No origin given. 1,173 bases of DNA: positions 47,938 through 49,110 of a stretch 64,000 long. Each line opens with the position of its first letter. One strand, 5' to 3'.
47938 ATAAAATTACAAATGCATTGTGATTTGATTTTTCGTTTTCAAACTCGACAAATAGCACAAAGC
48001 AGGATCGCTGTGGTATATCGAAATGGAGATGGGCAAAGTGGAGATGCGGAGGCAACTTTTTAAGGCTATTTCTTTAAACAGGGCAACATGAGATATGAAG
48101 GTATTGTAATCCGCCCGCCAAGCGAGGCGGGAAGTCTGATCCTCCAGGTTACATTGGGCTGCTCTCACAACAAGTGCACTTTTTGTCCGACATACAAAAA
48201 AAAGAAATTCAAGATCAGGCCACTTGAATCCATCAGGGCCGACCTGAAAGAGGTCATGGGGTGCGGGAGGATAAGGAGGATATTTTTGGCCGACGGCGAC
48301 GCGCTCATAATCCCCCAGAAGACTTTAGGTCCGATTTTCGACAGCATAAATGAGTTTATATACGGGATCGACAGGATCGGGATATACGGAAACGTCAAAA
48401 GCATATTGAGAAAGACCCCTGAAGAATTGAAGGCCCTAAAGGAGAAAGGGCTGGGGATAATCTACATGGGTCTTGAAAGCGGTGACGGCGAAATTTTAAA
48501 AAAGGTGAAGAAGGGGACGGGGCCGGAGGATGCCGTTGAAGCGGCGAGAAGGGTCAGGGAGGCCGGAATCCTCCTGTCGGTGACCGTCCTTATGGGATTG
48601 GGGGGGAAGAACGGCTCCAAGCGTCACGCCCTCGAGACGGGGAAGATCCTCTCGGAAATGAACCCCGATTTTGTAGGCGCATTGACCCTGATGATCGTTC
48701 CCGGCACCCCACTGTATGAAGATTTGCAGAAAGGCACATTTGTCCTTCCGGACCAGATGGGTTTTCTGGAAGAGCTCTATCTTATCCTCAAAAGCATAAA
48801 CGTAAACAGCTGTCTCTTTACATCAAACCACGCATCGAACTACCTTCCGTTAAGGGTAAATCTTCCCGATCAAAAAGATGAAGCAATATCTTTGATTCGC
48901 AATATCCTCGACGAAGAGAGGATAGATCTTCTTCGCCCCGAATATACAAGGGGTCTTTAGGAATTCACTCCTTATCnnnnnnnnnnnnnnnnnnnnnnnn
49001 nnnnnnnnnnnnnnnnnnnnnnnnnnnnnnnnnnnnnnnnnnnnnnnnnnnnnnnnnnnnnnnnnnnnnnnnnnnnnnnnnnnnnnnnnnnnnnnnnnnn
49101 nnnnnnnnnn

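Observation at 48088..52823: Candidate novel operon: non-canonical radical SAM enzyme, then a 1021-aa protein with a nucleotidyl-cyclase-like core, then a secreted TPR protein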

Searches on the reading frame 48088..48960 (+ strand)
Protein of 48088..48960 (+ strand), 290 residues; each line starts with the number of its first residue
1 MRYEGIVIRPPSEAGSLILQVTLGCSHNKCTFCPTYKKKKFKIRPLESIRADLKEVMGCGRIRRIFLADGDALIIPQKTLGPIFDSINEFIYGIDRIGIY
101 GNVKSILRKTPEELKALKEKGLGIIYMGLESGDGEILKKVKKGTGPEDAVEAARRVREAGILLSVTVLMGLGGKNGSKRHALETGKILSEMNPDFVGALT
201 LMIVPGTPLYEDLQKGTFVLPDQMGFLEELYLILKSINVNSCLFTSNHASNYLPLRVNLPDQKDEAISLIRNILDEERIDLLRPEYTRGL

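Call 3: search_protein_families(library=pfam, proteins=[window:48088-48960:+], max_evalue=1)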
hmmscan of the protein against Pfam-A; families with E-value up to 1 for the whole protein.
window:48088-48960:+ (290 aa): 1 family
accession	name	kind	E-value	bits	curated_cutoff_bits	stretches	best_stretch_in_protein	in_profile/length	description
PF04055.27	Radical_SAM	-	8.5e-19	68.8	29.5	1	20-178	2-158/166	Radical SAM superfamily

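Call 4: search_protein_families(library=ncbifam, proteins=[window:48088-48960:+], max_evalue=1)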
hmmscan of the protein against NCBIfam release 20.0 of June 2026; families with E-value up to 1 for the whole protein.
window:48088-48960:+ (290 aa): 25 families
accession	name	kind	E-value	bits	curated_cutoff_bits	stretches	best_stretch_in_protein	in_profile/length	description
TIGR03471.1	HpnJ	equivalog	6.4e-15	55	577.6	1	22-224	203-398/472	hopanoid biosynthesis associated radical SAM protein HpnJ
TIGR04479.1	bcpD_PhpK_rSAM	subfamily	1.1e-14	53.7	600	1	20-214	245-432/504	PhpK family radical SAM P-methyltransferase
TIGR04014.1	B12_SAM_MJ_0865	equivalog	1.1e-11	44.2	360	1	24-211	168-356/434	methyl-coenzyme M reductase glutamine C-methyltransferase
TIGR04013.1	B12_SAM_MJ_1487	hypoth_equivalog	2.5e-09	36.5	251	1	19-211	154-355/382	TIGR04013 family B12-binding domain/radical SAM domain-containing protein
TIGR02026.1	BchE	equivalog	3.6e-09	36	481.35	1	17-223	195-396/497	magnesium-protoporphyrin IX monomethyl ester anaerobic oxidative cyclase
TIGR01212.1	TIGR01212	equivalog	4e-09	36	180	1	114-235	129-249/302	tRNA modification radical SAM protein MnmL/YtqA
TIGR00539.1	hemN_rel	equivalog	9.5e-08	31.5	205.4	1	27-233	11-216/361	radical SAM family heme chaperone HemW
TIGR03975.1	rSAM_ocin_1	subfamily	9.8e-08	30.9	281.85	1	26-175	274-416/606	RiPP maturation radical SAM C-methyltransferase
NF040542.1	rSAM_RCCLKC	equivalog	8.2e-06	25.2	450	1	20-169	184-330/423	arsinothricin biosynthesis radical SAM protein ArsL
NF040546.1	rSAM_CUAEP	equivalog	1.2e-05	24.2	500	1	21-168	176-320/468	CUAEP/CCAEP-tail radical SAM (seleno)protein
TIGR01211.1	ELP3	subfamily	1.4e-05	23.8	350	1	113-218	208-314/522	tRNA uridine(34) 5-carboxymethylaminomethyl modification radical SAM/GNAT enzyme Elp3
TIGR04072.2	rSAM_ladder_B12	equivalog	1.5e-05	23.9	360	1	15-242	179-400/443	lipid biosynthesis B12-binding/radical SAM protein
TIGR04367.1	HpnR_B12_rSAM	equivalog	2.9e-05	22.8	650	1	21-168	191-332/490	hopanoid C-3 methylase HpnR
NF045585.1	rSAM_slr0320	equivalog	0.00011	20.9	775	1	19-167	238-385/511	photosystem II high light acclimation radical SAM protein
TIGR03957.1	rSAM_HmdB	equivalog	0.00089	18.5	320.9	1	111-177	132-198/317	5,10-methenyltetrahydromethanopterin hydrogenase cofactor biosynthesis protein HmdB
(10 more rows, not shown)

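Call 5: search_protein_families(library=padloc, proteins=[window:48088-48960:+], max_evalue=1)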
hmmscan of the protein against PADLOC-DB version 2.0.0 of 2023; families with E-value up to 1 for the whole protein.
window:48088-48960:+ (290 aa): 0 families

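Call 18: find_homologous_proteins(query=window:48088-48960:+, max_evalue=1e-10)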
Query window:48088-48960:+ (290 aa): 7996 proteins with E <= 1e-10 among 8000 candidates; the best 120 are listed.
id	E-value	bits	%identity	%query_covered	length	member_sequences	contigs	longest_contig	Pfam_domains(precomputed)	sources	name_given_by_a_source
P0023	2.7e-175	600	92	100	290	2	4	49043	PF04055.28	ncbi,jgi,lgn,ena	-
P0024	5.5e-173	592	92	100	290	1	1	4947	PF04055.28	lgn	-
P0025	1.3e-172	591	92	100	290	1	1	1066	PF04055.28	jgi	jgi:radical SAM superfamily enzyme YgiQ (UPF0313 family)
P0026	7.4e-172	588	91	100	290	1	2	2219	PF04055.28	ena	-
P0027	7.9e-153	526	82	100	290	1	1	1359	PF04055.28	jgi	jgi:radical SAM superfamily enzyme YgiQ (UPF0313 family)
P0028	3.4e-151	521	80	100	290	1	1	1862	PF04055.28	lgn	-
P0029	4.9e-150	517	78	100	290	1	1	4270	PF04055.28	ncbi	-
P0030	2.0e-149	515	77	100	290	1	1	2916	PF04055.28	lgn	-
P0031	2.5e-148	511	79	100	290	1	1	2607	PF04055.28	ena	-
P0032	2.7e-147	508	77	100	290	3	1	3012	PF04055.28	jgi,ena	-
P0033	3.0e-125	435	68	100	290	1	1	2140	PF04055.28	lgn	-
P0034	2.3e-123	429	67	100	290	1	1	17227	PF04055.28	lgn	-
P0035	3.2e-123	429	66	100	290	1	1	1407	PF04055.28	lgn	-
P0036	3.8e-123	429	64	100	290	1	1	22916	PF04055.28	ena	-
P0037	5.6e-121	421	64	100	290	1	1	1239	PF04055.28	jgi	jgi:radical SAM superfamily enzyme YgiQ (UPF0313 family)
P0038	8.6e-121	421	63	100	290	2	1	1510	PF04055.28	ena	-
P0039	2.0e-120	420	63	100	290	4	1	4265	PF04055.28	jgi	-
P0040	2.0e-120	420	63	100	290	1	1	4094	PF04055.28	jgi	jgi:radical SAM superfamily enzyme YgiQ (UPF0313 family)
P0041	7.1e-120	418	64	100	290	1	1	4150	PF04055.28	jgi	jgi:radical SAM superfamily enzyme YgiQ (UPF0313 family)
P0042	1.3e-119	417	64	100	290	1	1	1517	PF04055.28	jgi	jgi:radical SAM superfamily enzyme YgiQ (UPF0313 family)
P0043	2.0e-119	416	62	100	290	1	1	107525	PF04055.28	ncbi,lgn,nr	ncbi:MAG: B12-binding domain-containing radical SAM protein [Deltaproteobacteria bacterium]|nr:B12-b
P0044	5.0e-119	415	63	100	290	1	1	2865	PF04055.28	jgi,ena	-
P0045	8.8e-119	414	63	100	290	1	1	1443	PF04055.28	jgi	jgi:radical SAM superfamily enzyme YgiQ (UPF0313 family)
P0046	1.1e-118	414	64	100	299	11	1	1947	PF04055.28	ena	-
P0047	1.8e-118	413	62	100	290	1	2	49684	PF04055.28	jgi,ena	-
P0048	2.1e-118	413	64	100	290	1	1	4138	PF04055.28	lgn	-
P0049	4.3e-118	412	64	100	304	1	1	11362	PF04055.28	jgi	jgi:radical SAM superfamily enzyme YgiQ (UPF0313 family)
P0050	4.8e-118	412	64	100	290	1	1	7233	PF04055.28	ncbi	-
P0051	6.8e-118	411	64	100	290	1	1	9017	PF04055.28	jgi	-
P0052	7.1e-118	411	64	100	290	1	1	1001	PF04055.28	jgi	jgi:radical SAM superfamily enzyme YgiQ (UPF0313 family)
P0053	8.2e-118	411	63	100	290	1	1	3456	PF04055.28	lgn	-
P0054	5.6e-117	408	63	100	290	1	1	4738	PF04055.28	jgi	jgi:radical SAM superfamily enzyme YgiQ (UPF0313 family)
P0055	6.4e-117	408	64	100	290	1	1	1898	PF04055.28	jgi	jgi:radical SAM superfamily enzyme YgiQ (UPF0313 family)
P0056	1.1e-116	407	63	100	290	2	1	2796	PF04055.28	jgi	jgi:radical SAM superfamily enzyme YgiQ (UPF0313 family)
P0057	1.2e-116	407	64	100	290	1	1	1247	PF04055.28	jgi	jgi:radical SAM superfamily enzyme YgiQ (UPF0313 family)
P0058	2.2e-116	406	62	100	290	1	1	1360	PF04055.28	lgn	-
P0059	2.9e-116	406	63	100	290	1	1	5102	PF04055.28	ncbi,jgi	-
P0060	6.3e-116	405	63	100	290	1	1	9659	PF04055.28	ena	-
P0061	3.9e-115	402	63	100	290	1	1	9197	PF04055.28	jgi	jgi:radical SAM superfamily enzyme YgiQ (UPF0313 family)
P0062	7.6e-115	401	62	100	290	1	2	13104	PF04055.28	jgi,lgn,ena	jgi:radical SAM superfamily enzyme YgiQ (UPF0313 family)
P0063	9.8e-115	401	63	100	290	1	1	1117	PF04055.28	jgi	jgi:radical SAM superfamily enzyme YgiQ (UPF0313 family)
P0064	1.5e-113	397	63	100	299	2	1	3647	PF04055.28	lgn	-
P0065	3.1e-113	396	62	100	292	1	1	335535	PF04055.28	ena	-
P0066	5.6e-113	395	59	100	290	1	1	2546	PF04055.28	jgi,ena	-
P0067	7.7e-113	395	61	100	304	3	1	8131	PF04055.28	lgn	-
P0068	2.9e-112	393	60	100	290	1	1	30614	PF04055.28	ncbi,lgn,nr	ncbi:MAG: B12-binding domain-containing radical SAM protein [Deltaproteobacteria bacterium]|nr:B12-b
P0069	5.4e-112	392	60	100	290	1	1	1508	PF04055.28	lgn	-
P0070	4.1e-111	389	59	100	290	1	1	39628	PF04055.28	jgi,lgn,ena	-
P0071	6.3e-111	388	60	100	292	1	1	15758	PF04055.28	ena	-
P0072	1.0e-110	388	58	100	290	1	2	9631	PF04055.28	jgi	jgi:radical SAM superfamily enzyme YgiQ (UPF0313 family)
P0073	1.5e-110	387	59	100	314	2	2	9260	PF04055.28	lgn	-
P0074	5.0e-110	386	58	100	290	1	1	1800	PF04055.28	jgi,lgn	-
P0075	6.2e-110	385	61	100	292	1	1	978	PF04055.28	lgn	-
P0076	7.8e-110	385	57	100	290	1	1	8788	PF04055.28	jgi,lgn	-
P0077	1.5e-109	384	58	100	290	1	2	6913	PF04055.28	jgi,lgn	jgi:radical SAM superfamily enzyme YgiQ (UPF0313 family)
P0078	2.4e-109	383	57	100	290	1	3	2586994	PF04055.28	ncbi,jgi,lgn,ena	-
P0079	3.8e-109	383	57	100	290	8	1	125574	PF04055.28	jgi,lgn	-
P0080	6.0e-109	382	58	100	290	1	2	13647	PF04055.28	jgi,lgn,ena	-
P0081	8.0e-109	382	57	100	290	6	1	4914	PF04055.28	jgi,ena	-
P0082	8.7e-109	381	59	98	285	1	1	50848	PF04055.28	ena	-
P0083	9.7e-109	381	58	100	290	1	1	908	PF04055.28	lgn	-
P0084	1.6e-108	381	62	100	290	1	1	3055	PF04055.28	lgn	-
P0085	2.7e-108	380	58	100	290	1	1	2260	PF04055.28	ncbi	-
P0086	2.7e-108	380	57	100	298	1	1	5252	PF04055.28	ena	-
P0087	4.4e-108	379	60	100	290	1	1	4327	PF04055.28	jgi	-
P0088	4.7e-108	379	59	100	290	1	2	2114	PF04055.28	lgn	-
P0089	4.7e-108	379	58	100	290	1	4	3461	PF04055.28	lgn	-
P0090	4.8e-108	379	56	100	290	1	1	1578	PF04055.28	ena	-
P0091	5.1e-108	379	56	100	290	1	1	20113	PF04055.28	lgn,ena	-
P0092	5.7e-108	379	57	100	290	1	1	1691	PF04055.28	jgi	-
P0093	5.8e-108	379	59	100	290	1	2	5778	PF04055.28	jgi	jgi:radical SAM superfamily enzyme YgiQ (UPF0313 family)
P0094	5.9e-108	379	58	100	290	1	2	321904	PF04055.28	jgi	jgi:radical SAM superfamily enzyme YgiQ (UPF0313 family)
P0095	6.3e-108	379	60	100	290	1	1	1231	PF04055.28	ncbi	-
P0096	6.5e-108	379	58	100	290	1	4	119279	PF04055.28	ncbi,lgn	-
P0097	9.7e-108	378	58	100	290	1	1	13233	PF04055.28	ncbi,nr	ncbi:MAG: radical SAM protein [Syntrophobacterales bacterium]|nr:radical SAM protein [Syntrophobacte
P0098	9.8e-108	378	58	100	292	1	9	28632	PF04055.28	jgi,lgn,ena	-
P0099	1.2e-107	378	56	100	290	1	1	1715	PF04055.28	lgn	-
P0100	1.2e-107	378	59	100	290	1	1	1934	PF04055.28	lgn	-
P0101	1.2e-107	378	59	100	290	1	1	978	PF04055.28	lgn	-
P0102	1.3e-107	378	59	100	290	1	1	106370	PF04055.28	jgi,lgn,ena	-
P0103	1.5e-107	377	60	100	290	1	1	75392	PF04055.28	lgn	-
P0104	1.7e-107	377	60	100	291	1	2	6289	PF04055.28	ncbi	-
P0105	1.7e-107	377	57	100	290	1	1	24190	PF04055.28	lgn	-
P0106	1.8e-107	377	61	100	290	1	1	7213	PF04055.28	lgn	-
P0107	1.9e-107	377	60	100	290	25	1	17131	PF04055.28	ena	-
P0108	2.0e-107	377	57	100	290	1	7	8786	PF04055.28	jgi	-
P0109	2.0e-107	377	57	100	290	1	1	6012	PF04055.28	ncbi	-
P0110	2.5e-107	377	61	100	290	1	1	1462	PF04055.28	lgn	-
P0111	2.5e-107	377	57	100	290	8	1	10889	PF04055.28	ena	-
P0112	2.7e-107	377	57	100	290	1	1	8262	PF04055.28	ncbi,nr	ncbi:MAG: radical SAM protein [Desulfobacteraceae bacterium 4484_190.3]|nr:MAG: radical SAM protein 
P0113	2.7e-107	377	57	100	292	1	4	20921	PF04055.28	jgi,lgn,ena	-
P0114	3.0e-107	376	56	100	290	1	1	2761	PF04055.28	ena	-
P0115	3.3e-107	376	59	100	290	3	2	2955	PF04055.28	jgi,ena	-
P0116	3.4e-107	376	56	100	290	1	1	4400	PF04055.28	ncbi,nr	ncbi:MAG: radical SAM protein [Thermodesulfobacteriota bacterium]|nr:radical SAM protein [Thermodesu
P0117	3.5e-107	376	57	100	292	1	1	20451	PF04055.28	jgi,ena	-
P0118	3.6e-107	376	59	100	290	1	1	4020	PF04055.28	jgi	jgi:radical SAM superfamily enzyme YgiQ (UPF0313 family)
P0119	3.9e-107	376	60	100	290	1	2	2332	PF04055.28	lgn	-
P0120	4.0e-107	376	56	100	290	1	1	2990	PF04055.28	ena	-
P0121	4.2e-107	376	55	100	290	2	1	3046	PF04055.28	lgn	-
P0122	4.5e-107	376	59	100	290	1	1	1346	PF04055.28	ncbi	-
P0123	4.6e-107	376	59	100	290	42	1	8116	PF04055.28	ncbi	-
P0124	5.7e-107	375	59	100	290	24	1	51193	PF04055.28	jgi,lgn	-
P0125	6.1e-107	375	56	100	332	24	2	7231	PF04055.28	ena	-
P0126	6.8e-107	375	57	100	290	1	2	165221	PF04055.28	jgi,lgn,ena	-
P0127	7.3e-107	375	56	100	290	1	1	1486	PF04055.28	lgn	-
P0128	7.3e-107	375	60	100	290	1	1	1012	PF04055.28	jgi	-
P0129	7.4e-107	375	60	100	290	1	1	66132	PF04055.28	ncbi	ncbi:MAG: radical SAM protein [Thermodesulfobacteriota bacterium]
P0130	7.6e-107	375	60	100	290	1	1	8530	PF04055.28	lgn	-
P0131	7.8e-107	375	55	100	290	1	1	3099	PF04055.28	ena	-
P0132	7.9e-107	375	57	98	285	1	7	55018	PF04055.28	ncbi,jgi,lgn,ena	-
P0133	8.6e-107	375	56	100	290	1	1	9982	PF04055.28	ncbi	-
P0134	9.4e-107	375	57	100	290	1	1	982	PF04055.28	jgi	jgi:radical SAM superfamily enzyme YgiQ (UPF0313 family)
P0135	9.6e-107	375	59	100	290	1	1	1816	PF04055.28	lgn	-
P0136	1.1e-106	375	58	100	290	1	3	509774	PF04055.28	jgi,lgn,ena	-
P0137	1.1e-106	375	56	100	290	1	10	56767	PF04055.28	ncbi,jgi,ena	-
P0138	1.2e-106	374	58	100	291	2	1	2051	PF04055.28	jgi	-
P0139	1.2e-106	374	56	100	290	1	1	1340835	PF04055.28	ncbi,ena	-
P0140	1.2e-106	374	57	100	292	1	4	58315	PF04055.28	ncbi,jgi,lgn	jgi:radical SAM superfamily enzyme YgiQ (UPF0313 family)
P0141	1.3e-106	374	56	100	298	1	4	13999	PF04055.28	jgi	-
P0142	1.3e-106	374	59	100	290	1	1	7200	PF04055.28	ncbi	-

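Call 20: find_encoding_contigs(protein=P0078, flank=7000, max_places=2)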
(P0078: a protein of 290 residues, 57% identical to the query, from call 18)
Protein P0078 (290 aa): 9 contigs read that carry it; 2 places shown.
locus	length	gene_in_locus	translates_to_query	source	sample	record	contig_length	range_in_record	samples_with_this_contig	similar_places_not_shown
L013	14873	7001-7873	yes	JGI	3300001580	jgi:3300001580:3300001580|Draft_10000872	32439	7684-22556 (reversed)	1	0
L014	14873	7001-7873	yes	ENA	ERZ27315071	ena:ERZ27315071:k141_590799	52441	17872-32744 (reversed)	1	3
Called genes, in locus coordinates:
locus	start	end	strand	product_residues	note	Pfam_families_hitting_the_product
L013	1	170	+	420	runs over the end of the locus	PF02646:RmuC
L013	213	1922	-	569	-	PF01926:MMR_HSR1, PF02421:FeoB_N, PF00009:GTP_EFTU (weak), PF07670:Gate, PF07664:FeoB_C, PF07670:Gate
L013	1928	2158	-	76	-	PF04023:FeoA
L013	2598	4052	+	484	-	PF11794:HpaB_N, PF03241:HpaB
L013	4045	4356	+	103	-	PF27236:AF_0334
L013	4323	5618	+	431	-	PF02550:AcetylCoA_hydro, PF13336:AcetylCoA_hyd_C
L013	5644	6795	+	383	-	PF00465:Fe-ADH, PF13685:Fe-ADH_2, PF25137:ADH_Fe_C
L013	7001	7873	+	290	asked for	PF04055:Radical_SAM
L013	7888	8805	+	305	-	PF00571:CBS, PF03471:CorC_HlyC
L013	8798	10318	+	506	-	PF20154:LNT_N, PF00795:CN_hydrolase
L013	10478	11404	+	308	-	PF03462:PCRF, PF00472:RF-1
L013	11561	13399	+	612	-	PF01464:SLT, PF23446:LysM1_NFP_LYK (faint), PF01476:LysM, PF23473:LysM3_LYK4_5 (faint), PF01476:LysM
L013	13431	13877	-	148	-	PF02130:YbeY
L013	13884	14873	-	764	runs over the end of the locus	PF07697:7TMR-HDED, PF07698:7TM-7TMR_HD, PF01966:HD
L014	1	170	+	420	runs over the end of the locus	PF02646:RmuC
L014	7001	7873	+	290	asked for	PF04055:Radical_SAM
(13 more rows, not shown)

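Call 21: find_encoding_contigs(protein=P0139, flank=7000, max_places=2)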
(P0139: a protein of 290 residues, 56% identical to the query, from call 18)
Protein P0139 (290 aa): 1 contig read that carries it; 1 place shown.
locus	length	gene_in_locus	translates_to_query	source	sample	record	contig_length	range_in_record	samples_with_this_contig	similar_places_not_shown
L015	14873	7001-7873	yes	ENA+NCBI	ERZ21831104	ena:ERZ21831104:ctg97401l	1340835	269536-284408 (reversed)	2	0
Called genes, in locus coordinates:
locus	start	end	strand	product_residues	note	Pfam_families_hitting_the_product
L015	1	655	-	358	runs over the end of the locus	PF13485:Peptidase_MA_2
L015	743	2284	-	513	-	-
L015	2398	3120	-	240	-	PF02596:DUF169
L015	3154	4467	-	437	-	PF09903:DUF2130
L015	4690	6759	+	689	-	PF13597:NRDD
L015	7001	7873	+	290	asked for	PF04055:Radical_SAM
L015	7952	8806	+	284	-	PF00571:CBS, PF03471:CorC_HlyC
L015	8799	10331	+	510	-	PF20154:LNT_N, PF00795:CN_hydrolase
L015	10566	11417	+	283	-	PF03462:PCRF, PF00472:RF-1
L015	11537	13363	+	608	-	PF01464:SLT, PF23446:LysM1_NFP_LYK (faint), PF01476:LysM, PF23462:LysM3_NFP (faint), PF23472:LysM2_CERK1_LYK3_4_5 (faint), PF23473:LysM3_LYK4_5 (weak), PF01476:LysM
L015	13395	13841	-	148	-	PF02130:YbeY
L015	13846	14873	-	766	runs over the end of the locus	PF07697:7TMR-HDED, PF07698:7TM-7TMR_HD, PF01966:HD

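Call 22: find_encoding_contigs(protein=P0136, flank=7000, max_places=2)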
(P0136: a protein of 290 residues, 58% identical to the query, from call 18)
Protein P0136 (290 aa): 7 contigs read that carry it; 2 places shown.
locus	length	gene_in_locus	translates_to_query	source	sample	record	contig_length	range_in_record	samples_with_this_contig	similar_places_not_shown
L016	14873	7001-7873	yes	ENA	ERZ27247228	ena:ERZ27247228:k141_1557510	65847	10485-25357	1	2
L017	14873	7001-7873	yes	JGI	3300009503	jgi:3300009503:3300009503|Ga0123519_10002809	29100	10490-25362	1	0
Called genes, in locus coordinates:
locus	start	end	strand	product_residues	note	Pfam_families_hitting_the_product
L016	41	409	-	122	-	PF07905:PucR (weak), PF07085:DRTGG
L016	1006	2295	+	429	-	PF05697:Trigger_N, PF00254:FKBP_C, PF05698:Trigger_C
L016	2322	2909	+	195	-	PF00574:CLP_protease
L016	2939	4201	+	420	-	PF06689:zf-C4_ClpX, PF01078:Mg_chelatase (faint), PF05496:RuvB_N (faint), PF00004:AAA, PF07724:AAA_2, PF07728:AAA_5 (faint), PF10431:ClpB_D2-small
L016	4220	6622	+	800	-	PF02190:LON_substr_bdg, PF08298:AAA_PrkA (faint), PF00004:AAA, PF07728:AAA_5, PF22667:Lon_lid, PF05362:Lon_C, PF13541:ChlI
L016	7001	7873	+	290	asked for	PF04055:Radical_SAM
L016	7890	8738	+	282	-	PF00571:CBS (weak), PF03471:CorC_HlyC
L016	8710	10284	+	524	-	PF20154:LNT_N, PF00795:CN_hydrolase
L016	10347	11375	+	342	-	PF03462:PCRF, PF00472:RF-1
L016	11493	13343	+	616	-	PF23446:LysM1_NFP_LYK (faint), PF01464:SLT, PF23577:LysM_RLK (faint), PF01476:LysM, PF23473:LysM3_LYK4_5 (faint), PF01476:LysM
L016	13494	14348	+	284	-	PF02569:Pantoate_ligase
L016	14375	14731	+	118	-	PF02261:Asp_decarbox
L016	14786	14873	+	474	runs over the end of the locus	PF05221:AdoHcyase, PF00670:AdoHcyase_NAD, PF02826:2-Hacid_dh_C (weak)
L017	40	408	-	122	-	PF07905:PucR (weak), PF07085:DRTGG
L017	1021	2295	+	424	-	PF05697:Trigger_N, PF00254:FKBP_C, PF05698:Trigger_C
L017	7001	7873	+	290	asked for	PF04055:Radical_SAM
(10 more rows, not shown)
